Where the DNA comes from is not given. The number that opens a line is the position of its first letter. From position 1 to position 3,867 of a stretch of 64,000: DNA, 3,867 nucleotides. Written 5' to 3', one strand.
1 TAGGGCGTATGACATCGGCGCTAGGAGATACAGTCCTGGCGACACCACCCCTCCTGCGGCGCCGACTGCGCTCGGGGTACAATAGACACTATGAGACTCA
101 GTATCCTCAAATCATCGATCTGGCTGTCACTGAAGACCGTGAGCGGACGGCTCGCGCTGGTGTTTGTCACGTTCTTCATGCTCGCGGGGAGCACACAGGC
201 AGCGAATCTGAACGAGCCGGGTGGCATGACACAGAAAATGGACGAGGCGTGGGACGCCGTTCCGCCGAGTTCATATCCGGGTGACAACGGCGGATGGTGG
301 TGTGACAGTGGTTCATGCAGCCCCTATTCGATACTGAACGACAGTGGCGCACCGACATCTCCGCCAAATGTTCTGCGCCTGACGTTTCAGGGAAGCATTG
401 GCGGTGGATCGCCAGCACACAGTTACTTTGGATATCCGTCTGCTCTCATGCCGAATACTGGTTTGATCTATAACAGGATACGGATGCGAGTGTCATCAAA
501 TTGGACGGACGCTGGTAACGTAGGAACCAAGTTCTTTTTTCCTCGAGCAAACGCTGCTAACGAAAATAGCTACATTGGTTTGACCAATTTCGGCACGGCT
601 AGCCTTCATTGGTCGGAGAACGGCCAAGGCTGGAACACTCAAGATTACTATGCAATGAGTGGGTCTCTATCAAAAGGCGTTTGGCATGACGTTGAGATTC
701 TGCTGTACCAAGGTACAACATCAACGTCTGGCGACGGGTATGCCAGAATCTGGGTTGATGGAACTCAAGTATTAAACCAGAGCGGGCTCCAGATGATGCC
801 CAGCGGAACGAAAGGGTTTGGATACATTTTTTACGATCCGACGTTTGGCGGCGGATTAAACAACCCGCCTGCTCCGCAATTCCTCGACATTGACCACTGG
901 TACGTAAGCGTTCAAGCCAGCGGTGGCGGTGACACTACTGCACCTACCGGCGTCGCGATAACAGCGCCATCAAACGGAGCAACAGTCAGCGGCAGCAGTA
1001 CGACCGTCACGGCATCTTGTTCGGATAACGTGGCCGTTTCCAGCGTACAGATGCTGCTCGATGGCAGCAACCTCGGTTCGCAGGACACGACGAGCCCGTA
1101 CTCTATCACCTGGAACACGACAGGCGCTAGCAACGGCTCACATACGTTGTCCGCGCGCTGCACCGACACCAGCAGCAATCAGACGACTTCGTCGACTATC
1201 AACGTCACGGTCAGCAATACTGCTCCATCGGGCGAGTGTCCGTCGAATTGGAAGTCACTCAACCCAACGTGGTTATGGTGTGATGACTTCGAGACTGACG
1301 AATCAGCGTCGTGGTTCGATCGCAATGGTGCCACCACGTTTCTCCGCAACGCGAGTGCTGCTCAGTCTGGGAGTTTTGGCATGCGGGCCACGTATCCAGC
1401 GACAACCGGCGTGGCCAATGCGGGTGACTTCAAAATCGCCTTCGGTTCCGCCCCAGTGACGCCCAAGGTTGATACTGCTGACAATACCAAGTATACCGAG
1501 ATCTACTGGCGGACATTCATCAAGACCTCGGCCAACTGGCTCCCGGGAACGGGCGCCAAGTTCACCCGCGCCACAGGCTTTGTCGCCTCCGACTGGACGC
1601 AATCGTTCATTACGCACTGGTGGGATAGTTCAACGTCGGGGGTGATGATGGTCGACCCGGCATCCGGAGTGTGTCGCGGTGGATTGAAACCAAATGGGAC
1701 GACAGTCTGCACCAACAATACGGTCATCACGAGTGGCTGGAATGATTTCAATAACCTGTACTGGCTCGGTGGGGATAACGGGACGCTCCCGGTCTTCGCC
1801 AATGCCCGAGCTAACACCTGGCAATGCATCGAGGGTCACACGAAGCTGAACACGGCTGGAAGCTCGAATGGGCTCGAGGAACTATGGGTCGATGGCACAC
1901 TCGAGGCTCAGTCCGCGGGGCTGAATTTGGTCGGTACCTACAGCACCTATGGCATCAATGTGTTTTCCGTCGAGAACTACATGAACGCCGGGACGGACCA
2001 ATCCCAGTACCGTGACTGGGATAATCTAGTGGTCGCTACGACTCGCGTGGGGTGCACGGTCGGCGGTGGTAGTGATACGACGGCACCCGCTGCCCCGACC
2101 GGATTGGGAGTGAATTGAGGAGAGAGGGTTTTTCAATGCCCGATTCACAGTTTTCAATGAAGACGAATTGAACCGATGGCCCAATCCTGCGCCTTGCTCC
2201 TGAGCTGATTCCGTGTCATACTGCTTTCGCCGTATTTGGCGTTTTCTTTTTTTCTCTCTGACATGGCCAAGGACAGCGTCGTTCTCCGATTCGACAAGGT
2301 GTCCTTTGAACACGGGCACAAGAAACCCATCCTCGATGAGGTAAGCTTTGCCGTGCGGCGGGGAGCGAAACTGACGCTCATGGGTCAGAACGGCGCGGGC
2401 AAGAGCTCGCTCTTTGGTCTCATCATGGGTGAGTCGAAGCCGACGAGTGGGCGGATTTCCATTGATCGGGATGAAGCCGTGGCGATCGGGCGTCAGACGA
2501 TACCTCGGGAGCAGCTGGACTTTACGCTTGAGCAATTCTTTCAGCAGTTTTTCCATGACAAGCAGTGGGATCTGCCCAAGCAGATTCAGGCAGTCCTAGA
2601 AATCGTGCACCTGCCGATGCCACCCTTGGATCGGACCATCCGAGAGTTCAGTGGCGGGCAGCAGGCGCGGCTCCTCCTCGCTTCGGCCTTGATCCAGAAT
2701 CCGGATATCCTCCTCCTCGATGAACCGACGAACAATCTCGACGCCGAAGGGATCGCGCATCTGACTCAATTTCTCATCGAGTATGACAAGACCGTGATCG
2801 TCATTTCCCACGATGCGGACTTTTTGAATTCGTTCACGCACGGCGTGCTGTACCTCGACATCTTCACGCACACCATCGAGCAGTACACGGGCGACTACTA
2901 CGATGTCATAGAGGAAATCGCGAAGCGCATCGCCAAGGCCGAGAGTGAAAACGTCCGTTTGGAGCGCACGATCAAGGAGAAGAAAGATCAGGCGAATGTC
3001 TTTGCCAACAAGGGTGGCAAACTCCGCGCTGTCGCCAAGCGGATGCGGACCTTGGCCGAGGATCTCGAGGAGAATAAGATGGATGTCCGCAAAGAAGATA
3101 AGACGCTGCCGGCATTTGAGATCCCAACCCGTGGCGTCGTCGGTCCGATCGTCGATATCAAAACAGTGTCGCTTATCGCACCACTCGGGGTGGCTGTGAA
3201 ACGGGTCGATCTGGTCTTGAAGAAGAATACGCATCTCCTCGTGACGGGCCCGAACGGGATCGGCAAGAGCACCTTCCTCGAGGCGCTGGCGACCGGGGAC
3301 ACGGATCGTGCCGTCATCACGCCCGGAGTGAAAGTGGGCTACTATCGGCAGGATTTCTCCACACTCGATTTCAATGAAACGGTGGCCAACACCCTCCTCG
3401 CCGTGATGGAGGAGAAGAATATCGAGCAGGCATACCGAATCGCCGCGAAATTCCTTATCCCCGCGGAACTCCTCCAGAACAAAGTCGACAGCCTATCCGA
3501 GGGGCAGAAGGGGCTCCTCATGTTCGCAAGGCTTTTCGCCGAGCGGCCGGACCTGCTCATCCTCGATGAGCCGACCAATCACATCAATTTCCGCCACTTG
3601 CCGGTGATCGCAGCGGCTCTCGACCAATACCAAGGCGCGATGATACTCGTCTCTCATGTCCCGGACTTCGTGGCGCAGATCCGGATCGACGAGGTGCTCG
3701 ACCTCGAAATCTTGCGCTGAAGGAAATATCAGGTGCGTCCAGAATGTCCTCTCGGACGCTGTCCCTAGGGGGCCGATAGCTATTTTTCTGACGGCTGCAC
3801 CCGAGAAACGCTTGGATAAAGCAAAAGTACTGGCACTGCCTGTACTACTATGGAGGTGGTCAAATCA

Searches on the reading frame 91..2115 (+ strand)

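Call 5: search_protein_families(library=pfam, proteins=[window:91-2115:+], max_evalue=0.01)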
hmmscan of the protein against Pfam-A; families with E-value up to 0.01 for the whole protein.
window:91-2115:+ (675 aa): 4 families
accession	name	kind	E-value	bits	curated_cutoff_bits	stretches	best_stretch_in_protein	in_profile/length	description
PF17957.7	Big_7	-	1.7e-18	67.4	24.1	1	288-355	3-70/70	Bacterial Ig domain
PF21294.4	Polysacc_lyase_14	-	5.5e-07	30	27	0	193-255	137-198/215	Polysaccharide lyase 14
PF14099.13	Polysacc_lyase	-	9.3e-07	29.4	29.9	1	180-238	127-182/210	Polysaccharide lyase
PF19077.6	Big_13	-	0.0024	18.8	27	1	315-374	39-100/102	Bacterial Ig-like domain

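Call 6: search_protein_families(library=ncbifam, proteins=[window:91-2115:+], max_evalue=0.01)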
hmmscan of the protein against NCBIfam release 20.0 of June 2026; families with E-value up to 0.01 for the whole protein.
window:91-2115:+ (675 aa): 0 families

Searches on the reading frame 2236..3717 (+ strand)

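Call 5: search_protein_families(library=pfam, proteins=[window:2236-3717:+], max_evalue=0.01)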
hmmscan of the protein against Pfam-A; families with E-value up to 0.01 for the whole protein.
window:2236-3717:+ (494 aa): 21 families
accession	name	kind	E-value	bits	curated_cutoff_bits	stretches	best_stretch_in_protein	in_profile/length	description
PF00005.33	ABC_tran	-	3.2e-46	157.8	25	2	33-166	1-137/137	ABC transporter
PF13304.12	AAA_21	-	7.9e-18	66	27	2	133-194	233-300/304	AAA domain, putative AbiEii toxin, Type IV TA system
PF02463.25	SMC_N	-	2.3e-10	40.7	40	0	137-199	136-204/220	RecF/RecN/SMC N terminal domain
PF13555.12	AAA_29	-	4.6e-08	33.1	27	1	329-353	20-44/61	P-loop containing region of AAA domain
PF03193.22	RsgA_GTPase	-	2.3e-07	31.3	30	0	44-77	107-140/174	RsgA GTPase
PF13476.12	AAA_23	-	4.2e-07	31.2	27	1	335-360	23-48/201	AAA domain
PF13191.12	AAA_16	-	1.2e-06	29.5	32.6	1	332-399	25-94/167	AAA ATPase domain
PF13401.12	AAA_22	-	9.5e-06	26.4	27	1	331-445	5-92/130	AAA domain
PF20720.3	nSTAND3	-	0.0001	22.5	27.2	1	323-353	9-39/155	Novel STAND NTPase 3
PF13175.12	AAA_15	-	0.00011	22.4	32.1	0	324-406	17-83/374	AAA ATPase domain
PF19263.5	DUF5906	-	0.00049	21.2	27.6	0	337-396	2-57/114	Family of unknown function (DUF5906)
PF12848.13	ABC_tran_Xtn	-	0.00063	20.2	25.9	1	208-281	2-74/85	ABC transporter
PF00004.35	AAA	-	0.00089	20.1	21.2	0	334-354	1-21/131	ATPase family associated with various cellular activities (AAA)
PF13479.12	AAA_24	-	0.0012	19.1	27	0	331-351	2-22/195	AAA domain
PF12775.13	AAA_7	-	0.0048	16.9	25.8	0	324-353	26-55/181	P-loop containing dynein motor region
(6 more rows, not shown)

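Call 6: search_protein_families(library=ncbifam, proteins=[window:2236-3717:+], max_evalue=0.01)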
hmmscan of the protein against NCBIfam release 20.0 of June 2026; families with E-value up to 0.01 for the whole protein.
window:2236-3717:+ (494 aa): 202 families (the best 25 are shown)
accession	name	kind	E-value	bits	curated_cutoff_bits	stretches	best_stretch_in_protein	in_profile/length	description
NF000355.4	ribo_prot_ABC_F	equivalog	1.5e-92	311.1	380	1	17-484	3-494/499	ribosomal protection-like ABC-F family protein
NF011646.0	PRK15064.1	equivalog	1.9e-65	221.3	762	2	125-482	143-501/530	ABC-F family ATPase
TIGR03719.1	ABC_ABC_ChvD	subfamily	4.5e-65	220.3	806.75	2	107-482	133-506/552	energy-dependent translational throttle protein EttA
NF008775.0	PRK11819.1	equivalog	7.1e-65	219.7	599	2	107-482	135-508/556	energy-dependent translational throttle protein EttA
NF050005.1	ABC_ATPase_Uup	equivalog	8.6e-65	219.1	900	2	96-481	118-502/636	ATP-binding cassette ATPase Uup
NF000169.2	ABCF_Sal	exception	9.9e-65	219.2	725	2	124-483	117-495/542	Sal family ABC-F type ribosomal protection protein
NF008358.0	PRK11147.1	equivalog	1e-59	202.4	936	2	97-480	119-501/635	ABC transporter ATP-binding protein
NF000171.1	ABCF_producer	exception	1.8e-55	188.5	800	3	264-475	308-520/541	TlrC/CarA/OleB/SrmB family ABC-F type ribosomal protection protein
NF000168.2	ABCF_Msr_all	exception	2.1e-52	178.3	680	2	16-261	5-229/487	Msr family ABC-F type ribosomal protection protein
NF007921.0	PRK10636.1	equivalog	5.6e-52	176.8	917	2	111-476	123-487/638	ABC transporter ATP-binding protein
NF000170.2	ABCF_Vga_all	exception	7.8e-51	173.1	725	1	30-483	16-447/521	Vga family ABC-F type ribosomal protection protein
NF043038.1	ABCF_CplR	exception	1e-45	156.4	780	2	30-236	299-496/544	ABC-F type ribosomal protection protein CplR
NF040873.1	AztA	equivalog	3.8e-45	153.8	220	2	29-202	4-187/191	zinc ABC transporter ATP-binding protein AztA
NF000166.1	ABCF_CarA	exception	1.9e-43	148.5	1050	2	121-474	157-530/556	ABC-F type ribosomal protection protein Car(A)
NF000514.1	ABCF_OptrA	exception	6.1e-42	143.8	1450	2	133-482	178-525/655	ABC-F type ribosomal protection protein OptrA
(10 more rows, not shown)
